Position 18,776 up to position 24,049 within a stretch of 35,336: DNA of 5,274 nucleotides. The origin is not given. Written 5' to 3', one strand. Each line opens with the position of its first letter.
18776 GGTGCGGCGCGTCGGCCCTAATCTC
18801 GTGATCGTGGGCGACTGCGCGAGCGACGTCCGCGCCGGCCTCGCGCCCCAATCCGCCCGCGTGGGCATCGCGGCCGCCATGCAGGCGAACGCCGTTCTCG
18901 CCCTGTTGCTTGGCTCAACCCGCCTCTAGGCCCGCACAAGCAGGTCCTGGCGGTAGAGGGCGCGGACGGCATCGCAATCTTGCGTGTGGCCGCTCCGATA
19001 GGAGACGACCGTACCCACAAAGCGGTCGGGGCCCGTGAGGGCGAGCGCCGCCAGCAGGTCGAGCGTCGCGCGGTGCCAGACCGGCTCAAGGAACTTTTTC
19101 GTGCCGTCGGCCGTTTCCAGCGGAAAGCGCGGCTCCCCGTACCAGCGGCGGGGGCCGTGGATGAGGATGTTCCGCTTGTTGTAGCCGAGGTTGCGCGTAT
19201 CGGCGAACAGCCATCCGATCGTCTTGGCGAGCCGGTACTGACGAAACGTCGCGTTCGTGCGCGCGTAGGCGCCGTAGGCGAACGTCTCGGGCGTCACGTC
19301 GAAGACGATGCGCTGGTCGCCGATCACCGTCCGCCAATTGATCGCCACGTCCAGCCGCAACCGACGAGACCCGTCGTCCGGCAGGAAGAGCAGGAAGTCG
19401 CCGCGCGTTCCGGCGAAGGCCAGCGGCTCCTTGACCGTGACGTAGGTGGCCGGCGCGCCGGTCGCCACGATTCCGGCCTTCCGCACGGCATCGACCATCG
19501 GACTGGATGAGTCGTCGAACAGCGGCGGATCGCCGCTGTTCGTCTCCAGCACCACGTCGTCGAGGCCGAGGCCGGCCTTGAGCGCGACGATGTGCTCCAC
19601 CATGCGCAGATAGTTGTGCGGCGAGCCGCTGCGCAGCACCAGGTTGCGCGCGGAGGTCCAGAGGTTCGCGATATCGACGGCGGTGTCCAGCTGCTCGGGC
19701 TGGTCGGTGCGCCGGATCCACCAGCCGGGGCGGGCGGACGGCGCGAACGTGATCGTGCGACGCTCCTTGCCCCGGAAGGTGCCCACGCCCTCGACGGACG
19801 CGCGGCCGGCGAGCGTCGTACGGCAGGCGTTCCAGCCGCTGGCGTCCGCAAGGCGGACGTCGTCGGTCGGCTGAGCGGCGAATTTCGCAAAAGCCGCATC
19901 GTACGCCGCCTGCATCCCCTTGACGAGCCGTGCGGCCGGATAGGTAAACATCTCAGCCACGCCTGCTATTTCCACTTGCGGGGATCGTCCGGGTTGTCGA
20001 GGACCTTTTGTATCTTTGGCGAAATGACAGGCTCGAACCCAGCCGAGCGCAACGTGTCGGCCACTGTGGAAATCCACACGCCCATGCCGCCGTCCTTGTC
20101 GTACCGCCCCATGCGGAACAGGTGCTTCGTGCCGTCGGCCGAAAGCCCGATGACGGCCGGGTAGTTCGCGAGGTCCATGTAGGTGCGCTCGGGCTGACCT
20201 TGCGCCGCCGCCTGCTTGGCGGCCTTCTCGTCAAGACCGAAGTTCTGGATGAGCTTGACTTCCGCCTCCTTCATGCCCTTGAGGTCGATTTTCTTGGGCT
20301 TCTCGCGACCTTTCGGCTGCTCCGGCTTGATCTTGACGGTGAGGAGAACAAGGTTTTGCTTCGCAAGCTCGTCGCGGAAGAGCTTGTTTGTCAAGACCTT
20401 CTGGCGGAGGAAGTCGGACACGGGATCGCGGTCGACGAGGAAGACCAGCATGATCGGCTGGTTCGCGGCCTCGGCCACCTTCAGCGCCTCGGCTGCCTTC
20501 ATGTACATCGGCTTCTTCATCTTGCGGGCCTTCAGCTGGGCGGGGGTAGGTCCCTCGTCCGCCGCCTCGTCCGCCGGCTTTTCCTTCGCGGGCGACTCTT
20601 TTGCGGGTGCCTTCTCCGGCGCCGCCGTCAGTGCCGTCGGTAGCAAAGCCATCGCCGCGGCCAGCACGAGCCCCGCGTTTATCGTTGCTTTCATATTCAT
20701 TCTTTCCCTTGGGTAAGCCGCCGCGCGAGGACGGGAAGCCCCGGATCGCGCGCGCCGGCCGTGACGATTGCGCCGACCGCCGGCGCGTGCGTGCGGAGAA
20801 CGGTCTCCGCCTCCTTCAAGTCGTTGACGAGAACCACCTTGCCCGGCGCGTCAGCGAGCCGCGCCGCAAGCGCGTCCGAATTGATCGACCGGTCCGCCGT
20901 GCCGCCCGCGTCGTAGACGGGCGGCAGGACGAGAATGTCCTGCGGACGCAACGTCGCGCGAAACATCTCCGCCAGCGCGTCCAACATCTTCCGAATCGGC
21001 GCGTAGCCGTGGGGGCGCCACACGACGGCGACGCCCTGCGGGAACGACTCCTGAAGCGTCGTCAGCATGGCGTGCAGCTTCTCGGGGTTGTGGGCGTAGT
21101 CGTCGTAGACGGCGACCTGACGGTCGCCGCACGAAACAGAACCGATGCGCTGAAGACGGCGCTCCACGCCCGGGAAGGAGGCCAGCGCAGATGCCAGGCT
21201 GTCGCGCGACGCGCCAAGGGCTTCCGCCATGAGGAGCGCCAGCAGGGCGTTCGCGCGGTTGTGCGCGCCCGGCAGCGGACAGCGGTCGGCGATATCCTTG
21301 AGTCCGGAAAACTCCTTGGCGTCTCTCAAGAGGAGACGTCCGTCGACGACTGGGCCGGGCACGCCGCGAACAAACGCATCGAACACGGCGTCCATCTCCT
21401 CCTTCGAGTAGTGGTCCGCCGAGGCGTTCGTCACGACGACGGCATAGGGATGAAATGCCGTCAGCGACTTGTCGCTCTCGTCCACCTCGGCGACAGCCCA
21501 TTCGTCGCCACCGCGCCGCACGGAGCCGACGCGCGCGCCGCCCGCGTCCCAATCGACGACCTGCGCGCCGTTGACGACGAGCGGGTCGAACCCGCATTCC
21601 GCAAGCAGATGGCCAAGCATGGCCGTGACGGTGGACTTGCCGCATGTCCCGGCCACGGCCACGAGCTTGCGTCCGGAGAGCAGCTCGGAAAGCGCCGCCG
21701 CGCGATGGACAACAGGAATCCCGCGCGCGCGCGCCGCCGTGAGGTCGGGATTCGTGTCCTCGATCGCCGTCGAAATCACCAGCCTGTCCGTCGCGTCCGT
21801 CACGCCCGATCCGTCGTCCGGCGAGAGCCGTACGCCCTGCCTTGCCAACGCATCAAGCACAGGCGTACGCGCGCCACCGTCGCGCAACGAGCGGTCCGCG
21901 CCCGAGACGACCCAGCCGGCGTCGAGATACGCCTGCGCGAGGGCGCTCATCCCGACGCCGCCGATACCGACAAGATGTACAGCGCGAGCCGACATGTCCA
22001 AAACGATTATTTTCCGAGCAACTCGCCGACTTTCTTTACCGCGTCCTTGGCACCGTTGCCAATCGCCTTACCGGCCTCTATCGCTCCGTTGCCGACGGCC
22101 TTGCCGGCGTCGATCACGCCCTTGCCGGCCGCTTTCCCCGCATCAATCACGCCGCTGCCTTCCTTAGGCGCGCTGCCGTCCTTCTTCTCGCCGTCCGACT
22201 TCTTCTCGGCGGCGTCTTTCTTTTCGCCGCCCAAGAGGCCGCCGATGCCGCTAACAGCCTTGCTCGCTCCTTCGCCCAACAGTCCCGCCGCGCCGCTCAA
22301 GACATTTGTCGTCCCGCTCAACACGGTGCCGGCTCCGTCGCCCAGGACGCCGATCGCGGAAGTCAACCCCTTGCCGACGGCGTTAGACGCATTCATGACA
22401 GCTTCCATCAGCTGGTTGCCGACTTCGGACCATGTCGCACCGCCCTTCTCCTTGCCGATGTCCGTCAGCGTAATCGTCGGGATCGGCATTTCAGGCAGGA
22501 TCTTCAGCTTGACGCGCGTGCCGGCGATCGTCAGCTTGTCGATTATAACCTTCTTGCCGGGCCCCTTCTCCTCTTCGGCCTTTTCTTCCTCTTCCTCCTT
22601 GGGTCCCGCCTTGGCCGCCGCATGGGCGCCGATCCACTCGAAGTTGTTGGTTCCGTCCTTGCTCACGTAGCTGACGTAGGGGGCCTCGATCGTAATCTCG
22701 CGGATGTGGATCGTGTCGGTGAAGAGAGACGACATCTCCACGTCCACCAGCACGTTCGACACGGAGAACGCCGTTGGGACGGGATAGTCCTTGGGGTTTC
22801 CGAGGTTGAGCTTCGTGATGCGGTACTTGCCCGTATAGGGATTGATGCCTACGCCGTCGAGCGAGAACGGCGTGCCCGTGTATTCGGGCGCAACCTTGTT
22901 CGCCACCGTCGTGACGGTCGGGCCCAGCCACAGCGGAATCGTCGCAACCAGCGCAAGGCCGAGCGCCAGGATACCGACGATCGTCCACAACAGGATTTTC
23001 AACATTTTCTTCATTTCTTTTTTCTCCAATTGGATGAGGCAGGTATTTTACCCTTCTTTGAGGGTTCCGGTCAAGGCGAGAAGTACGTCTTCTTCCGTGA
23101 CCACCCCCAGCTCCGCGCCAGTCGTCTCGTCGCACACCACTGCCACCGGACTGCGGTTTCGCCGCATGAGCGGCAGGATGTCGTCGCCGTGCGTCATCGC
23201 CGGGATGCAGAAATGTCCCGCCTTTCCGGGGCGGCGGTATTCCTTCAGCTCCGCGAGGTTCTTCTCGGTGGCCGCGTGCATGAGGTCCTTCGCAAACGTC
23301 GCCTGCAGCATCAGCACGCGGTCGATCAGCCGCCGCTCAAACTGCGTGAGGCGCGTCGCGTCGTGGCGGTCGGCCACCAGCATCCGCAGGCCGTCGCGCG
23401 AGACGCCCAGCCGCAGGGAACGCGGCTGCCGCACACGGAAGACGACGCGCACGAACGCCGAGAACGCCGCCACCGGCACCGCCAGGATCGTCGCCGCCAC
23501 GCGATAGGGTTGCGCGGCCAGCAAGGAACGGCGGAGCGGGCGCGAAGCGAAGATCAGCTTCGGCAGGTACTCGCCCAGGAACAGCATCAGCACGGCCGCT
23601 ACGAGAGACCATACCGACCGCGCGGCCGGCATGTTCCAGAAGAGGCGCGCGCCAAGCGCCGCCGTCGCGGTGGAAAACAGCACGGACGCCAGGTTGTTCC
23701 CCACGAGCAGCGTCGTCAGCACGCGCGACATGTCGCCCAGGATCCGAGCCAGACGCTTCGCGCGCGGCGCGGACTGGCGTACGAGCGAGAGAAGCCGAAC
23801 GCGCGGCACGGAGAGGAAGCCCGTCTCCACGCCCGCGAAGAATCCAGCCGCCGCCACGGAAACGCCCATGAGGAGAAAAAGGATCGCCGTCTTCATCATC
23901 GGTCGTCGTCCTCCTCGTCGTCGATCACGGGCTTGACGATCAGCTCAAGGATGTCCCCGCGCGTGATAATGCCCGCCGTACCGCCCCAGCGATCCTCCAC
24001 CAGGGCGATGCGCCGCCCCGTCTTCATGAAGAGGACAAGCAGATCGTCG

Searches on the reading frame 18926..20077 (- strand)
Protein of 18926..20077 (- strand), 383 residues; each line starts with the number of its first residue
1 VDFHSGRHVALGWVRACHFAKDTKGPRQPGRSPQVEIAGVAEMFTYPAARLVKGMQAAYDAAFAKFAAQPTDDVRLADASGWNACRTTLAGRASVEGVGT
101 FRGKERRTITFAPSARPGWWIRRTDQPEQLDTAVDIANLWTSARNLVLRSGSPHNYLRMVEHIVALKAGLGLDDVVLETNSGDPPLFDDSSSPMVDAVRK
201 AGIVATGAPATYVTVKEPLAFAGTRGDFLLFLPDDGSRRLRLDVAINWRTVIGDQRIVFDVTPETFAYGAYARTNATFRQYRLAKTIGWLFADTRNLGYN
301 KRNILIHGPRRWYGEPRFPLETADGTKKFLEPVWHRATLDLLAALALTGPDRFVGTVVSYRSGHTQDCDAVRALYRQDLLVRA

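Call 5: search_protein_families(library=pfam, proteins=[window:18926-20077:-], max_evalue=0.001)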
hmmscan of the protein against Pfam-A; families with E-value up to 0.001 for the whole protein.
window:18926-20077:- (383 aa): 1 family
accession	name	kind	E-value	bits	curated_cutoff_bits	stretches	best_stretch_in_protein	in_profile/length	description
PF03331.19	LpxC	-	2.9e-31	109.4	27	1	87-375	2-267/268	UDP-3-O-acyl N-acetylglycosamine deacetylase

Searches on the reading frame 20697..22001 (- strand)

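Call 5: search_protein_families(library=pfam, proteins=[window:20697-22001:-], max_evalue=0.001)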
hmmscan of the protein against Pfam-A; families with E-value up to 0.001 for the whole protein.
window:20697-22001:- (434 aa): 3 families
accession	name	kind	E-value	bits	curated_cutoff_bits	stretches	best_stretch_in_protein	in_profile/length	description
PF01225.30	Mur_ligase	-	2.6e-15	57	21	1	8-110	2-93/95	Mur ligase family, catalytic domain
PF02875.26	Mur_ligase_C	-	7.3e-12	46.7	28.4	1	281-418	1-127/127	Mur ligase, glutamate ligase domain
PF08245.18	Mur_ligase_M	-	8.4e-07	29.6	24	1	116-199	1-94/200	Mur ligase middle domain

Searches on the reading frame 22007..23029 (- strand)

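Call 5: search_protein_families(library=pfam, proteins=[window:22007-23029:-], max_evalue=0.001)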
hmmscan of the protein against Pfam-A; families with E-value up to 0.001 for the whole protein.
window:22007-23029:- (340 aa): 2 families
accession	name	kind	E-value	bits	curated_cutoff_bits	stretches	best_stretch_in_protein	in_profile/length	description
PF05359.17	DUF748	-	4.7e-19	68.4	50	1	4-175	9-166/1037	Domain of Unknown Function (DUF748)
PF05170.20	AsmA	-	1.8e-10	40.8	29.8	1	6-175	1-171/607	AsmA family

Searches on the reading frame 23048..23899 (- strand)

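Call 5: search_protein_families(library=pfam, proteins=[window:23048-23899:-], max_evalue=0.001)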
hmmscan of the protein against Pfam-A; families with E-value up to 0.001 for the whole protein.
window:23048-23899:- (283 aa): 1 family
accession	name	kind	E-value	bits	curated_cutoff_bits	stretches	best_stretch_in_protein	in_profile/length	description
PF01595.25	CNNM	-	4.6e-26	92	28.4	1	13-178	5-171/181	Cyclin M transmembrane N-terminal domain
